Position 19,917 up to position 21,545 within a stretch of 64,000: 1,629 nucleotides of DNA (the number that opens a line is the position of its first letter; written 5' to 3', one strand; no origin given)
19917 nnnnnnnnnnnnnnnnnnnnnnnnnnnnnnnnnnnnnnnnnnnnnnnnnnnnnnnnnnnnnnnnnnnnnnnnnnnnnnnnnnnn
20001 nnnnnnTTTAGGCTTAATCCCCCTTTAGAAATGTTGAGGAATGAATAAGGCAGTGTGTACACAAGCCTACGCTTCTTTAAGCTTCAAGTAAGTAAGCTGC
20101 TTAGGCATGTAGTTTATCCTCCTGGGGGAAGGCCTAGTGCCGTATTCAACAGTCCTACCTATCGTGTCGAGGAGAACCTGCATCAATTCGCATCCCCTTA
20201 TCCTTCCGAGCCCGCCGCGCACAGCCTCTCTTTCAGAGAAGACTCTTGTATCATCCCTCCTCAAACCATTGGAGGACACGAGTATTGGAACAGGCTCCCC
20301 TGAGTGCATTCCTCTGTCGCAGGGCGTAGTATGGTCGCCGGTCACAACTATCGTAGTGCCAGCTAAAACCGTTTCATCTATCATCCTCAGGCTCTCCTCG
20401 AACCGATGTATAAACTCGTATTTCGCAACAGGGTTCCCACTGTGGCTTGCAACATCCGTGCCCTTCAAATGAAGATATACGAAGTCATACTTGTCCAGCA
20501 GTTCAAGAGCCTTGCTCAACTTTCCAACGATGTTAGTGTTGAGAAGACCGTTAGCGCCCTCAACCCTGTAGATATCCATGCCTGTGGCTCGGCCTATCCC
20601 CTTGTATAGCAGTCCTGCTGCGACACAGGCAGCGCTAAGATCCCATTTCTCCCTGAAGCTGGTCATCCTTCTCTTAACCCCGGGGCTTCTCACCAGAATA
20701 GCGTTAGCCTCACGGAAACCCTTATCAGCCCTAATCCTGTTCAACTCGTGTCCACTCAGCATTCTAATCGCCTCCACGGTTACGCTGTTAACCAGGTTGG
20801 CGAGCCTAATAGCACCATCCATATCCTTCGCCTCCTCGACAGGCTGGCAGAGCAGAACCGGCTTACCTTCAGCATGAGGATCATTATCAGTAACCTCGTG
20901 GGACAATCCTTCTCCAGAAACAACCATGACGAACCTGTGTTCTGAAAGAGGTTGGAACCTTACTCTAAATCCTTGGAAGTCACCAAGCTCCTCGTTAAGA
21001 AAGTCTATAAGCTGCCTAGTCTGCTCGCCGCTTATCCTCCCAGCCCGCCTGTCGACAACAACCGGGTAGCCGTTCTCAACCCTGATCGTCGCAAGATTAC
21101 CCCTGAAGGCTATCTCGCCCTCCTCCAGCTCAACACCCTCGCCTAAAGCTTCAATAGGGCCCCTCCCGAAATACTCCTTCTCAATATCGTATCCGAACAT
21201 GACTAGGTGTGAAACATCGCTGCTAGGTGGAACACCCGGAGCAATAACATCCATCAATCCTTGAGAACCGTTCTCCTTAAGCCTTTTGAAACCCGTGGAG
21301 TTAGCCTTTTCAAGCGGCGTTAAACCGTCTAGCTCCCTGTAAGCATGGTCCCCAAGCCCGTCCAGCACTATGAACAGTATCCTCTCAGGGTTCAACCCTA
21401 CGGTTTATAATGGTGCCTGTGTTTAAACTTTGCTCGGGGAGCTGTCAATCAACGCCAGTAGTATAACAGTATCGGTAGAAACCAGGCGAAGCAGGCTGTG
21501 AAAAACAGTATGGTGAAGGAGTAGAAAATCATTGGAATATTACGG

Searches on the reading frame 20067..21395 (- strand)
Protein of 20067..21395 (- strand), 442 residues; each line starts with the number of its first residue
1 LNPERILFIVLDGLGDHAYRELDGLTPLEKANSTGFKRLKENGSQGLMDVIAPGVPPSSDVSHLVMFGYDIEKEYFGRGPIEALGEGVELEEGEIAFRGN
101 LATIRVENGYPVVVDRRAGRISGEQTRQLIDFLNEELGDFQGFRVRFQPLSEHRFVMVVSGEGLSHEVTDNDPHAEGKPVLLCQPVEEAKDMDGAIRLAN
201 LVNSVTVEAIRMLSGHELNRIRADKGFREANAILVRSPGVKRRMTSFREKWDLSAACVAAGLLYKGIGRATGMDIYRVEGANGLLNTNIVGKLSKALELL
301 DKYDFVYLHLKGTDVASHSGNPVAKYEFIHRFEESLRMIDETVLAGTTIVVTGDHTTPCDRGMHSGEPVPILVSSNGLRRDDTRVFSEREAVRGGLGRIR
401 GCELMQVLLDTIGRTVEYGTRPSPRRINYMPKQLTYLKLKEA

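Call 78: search_protein_families(library=pfam, proteins=[window:20067-21395:-], max_evalue=0.00001)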
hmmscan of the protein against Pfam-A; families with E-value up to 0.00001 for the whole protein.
window:20067-21395:- (442 aa): 2 families
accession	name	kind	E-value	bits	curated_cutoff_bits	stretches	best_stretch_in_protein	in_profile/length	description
PF10143.14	PhosphMutase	-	2.5e-48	164.6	21.5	1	42-219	3-170/170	2,3-bisphosphoglycerate-independent phosphoglycerate mutase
PF01676.23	Metalloenzyme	-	5.1e-38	131.5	24.3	1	5-410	2-251/252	Metalloenzyme superfamily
